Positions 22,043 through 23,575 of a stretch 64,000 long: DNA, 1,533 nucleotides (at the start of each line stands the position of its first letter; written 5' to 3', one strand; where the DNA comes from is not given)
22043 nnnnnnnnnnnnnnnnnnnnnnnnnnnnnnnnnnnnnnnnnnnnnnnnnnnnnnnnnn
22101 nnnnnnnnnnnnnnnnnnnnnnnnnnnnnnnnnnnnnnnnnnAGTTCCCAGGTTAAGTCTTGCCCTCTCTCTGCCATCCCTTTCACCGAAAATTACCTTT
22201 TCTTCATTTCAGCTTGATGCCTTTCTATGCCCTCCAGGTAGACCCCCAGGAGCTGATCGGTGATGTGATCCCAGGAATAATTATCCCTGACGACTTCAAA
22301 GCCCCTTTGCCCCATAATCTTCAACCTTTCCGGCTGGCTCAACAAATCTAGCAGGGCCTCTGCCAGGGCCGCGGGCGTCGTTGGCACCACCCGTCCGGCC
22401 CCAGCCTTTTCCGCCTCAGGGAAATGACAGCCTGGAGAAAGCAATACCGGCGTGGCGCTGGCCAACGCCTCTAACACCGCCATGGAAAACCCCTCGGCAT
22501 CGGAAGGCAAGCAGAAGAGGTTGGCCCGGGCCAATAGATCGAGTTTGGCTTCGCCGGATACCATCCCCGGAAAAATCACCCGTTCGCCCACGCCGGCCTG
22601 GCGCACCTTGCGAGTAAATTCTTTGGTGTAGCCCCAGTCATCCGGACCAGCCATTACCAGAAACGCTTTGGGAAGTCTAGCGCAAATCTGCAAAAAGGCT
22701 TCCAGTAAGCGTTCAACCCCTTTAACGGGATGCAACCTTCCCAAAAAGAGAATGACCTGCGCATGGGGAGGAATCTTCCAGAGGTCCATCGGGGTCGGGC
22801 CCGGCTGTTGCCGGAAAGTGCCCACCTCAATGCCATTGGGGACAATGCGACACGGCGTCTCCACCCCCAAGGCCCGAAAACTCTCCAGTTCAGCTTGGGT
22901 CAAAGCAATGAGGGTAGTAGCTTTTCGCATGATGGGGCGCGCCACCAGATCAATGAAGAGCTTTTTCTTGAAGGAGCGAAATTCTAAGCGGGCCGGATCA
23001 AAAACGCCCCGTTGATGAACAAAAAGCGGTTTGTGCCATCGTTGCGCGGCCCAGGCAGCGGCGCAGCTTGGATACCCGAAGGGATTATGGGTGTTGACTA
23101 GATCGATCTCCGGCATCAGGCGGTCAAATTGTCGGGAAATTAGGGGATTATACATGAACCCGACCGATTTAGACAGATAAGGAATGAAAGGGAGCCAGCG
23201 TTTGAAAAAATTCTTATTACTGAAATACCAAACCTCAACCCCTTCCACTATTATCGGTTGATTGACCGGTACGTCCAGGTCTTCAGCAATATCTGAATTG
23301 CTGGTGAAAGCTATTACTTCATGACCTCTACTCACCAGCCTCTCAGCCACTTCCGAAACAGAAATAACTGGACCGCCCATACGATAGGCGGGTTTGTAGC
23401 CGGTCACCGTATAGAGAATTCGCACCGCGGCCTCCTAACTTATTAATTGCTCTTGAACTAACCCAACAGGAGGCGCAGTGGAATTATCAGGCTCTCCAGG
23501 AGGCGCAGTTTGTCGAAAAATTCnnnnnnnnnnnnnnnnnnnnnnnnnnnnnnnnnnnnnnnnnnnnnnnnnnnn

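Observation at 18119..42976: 25-kb single-strand Wzx/Wzy glycan island unusually dense in tailoring enzymes: 3 AsnB-type amidotransferases and 8 methyltransferase genes, with no nucleotide-sugar synthesis genes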

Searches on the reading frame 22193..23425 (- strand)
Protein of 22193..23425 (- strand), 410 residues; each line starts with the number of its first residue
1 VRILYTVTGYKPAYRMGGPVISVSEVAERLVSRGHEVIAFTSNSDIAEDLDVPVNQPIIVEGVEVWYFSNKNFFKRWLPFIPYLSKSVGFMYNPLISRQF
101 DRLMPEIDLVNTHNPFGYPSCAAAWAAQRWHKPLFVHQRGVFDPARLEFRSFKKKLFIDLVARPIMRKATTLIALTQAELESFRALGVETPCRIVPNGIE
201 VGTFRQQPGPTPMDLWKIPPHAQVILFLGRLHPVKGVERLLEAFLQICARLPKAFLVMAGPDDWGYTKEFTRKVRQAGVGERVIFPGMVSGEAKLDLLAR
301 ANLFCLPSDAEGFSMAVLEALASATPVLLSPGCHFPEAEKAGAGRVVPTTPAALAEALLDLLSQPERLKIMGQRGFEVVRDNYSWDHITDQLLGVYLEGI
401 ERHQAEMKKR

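Call 4: search_protein_families(library=pfam, proteins=[window:22193-23425:-], max_evalue=0.01)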
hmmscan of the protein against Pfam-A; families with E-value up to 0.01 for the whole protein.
window:22193-23425:- (410 aa): 6 families
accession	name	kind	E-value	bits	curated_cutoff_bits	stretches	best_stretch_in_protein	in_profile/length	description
PF00534.26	Glycos_transf_1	-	1.2e-32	113.2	26.4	1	218-376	11-170/172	Glycosyl transferases group 1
PF13692.12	Glyco_trans_1_4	-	5.6e-27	95.2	27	1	223-363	2-141/142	Glycosyl transferases group 1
PF13579.12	Glyco_trans_4_4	-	1.5e-17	64.8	29.7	1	17-198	1-158/158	Glycosyl transferase 4-like domain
PF13439.12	Glyco_transf_4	-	3.3e-17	63.5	28.5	1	16-200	1-167/170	Glycosyltransferase Family 4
PF20706.3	GT4-conflict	-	4.5e-10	39.5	26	1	208-330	179-311/385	Family 4 Glycosyltransferase in conflict systems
PF13524.12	Glyco_trans_1_2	-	1.6e-07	31.8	25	1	249-393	10-143/144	Glycosyl transferase-like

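Call 6: search_protein_families(library=ncbifam, proteins=[window:22193-23425:-], max_evalue=0.001)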
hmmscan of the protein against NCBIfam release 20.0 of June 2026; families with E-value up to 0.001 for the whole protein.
window:22193-23425:- (410 aa): 27 families (the best 25 are shown)
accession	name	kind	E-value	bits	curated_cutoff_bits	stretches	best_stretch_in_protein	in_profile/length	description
NF038295.1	EPS_HpsP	equivalog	9e-50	169.8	550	1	16-397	13-385/388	hormogonium polysaccharide biosynthesis glycosyltransferase HpsP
NF046085.1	XrtY_assoc_Gly1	equivalog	6.4e-39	133.9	400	1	1-397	1-382/387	XrtY-associated glycosyltransferase XYAG1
TIGR04047.1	MSMEG_0565_glyc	hypoth_equivalog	2e-27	96.3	259.85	1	167-396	137-371/373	MSMEG_0565 family glycosyltransferase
NF041876.1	EPS_EpsE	equivalog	2e-23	83.3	400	1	188-387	184-384/389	exopolysaccharide biosynthesis GT4 family glycosyltransferase EpsE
TIGR03449.1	mycothiol_MshA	equivalog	1.7e-22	79.9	462.5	1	17-399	21-403/406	D-inositol-3-phosphate glycosyltransferase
TIGR03088.1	stp2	hypoth_equivalog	2.1e-22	79.7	409.05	1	192-397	162-371/374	TIGR03088 family PEP-CTERM/XrtA system glycosyltransferase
TIGR03999.1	thiol_BshA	equivalog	1.6e-19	70.1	273.7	1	181-397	158-371/375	N-acetyl-alpha-D-glucosaminyl L-malate synthase BshA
NF012028.0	PRK15484.1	subfamily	7.8e-19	68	618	1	191-392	162-371/380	lipopolysaccharide N-acetylglucosaminyltransferase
TIGR02149.1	glgA_Coryne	subfamily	2.8e-18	66.2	302.4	1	169-397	145-388/391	glycogen synthase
NF038011.1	PelF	equivalog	5.4e-16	58.7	100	1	157-392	246-485/489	GT4 family glycosyltransferase PelF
NF041010.1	glycosy_Agl16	equivalog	6.8e-16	58.1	575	1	154-397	119-349/352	glycosylation protein Agl16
NF047684.1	TeichurnBiosyTuaC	equivalog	1.3e-15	57.3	550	1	108-397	110-387/391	teichuronic acid biosynthesis protein TuaC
NF038229.1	Glyco4_Geo_Pelo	equivalog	3.8e-15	55.8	400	1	164-396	105-333/338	GPMC system family 4 glycosyltransferase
NF053787.1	GlcN_PG_synth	equivalog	2.3e-14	53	480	1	165-397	140-357/361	N-acetylglucosaminyl phosphatidylglycerol synthase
TIGR04157.1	glyco_rSAM_CFB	subfamily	8e-14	51.4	400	1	194-392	197-402/406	TIGR04157 family glycosyltransferase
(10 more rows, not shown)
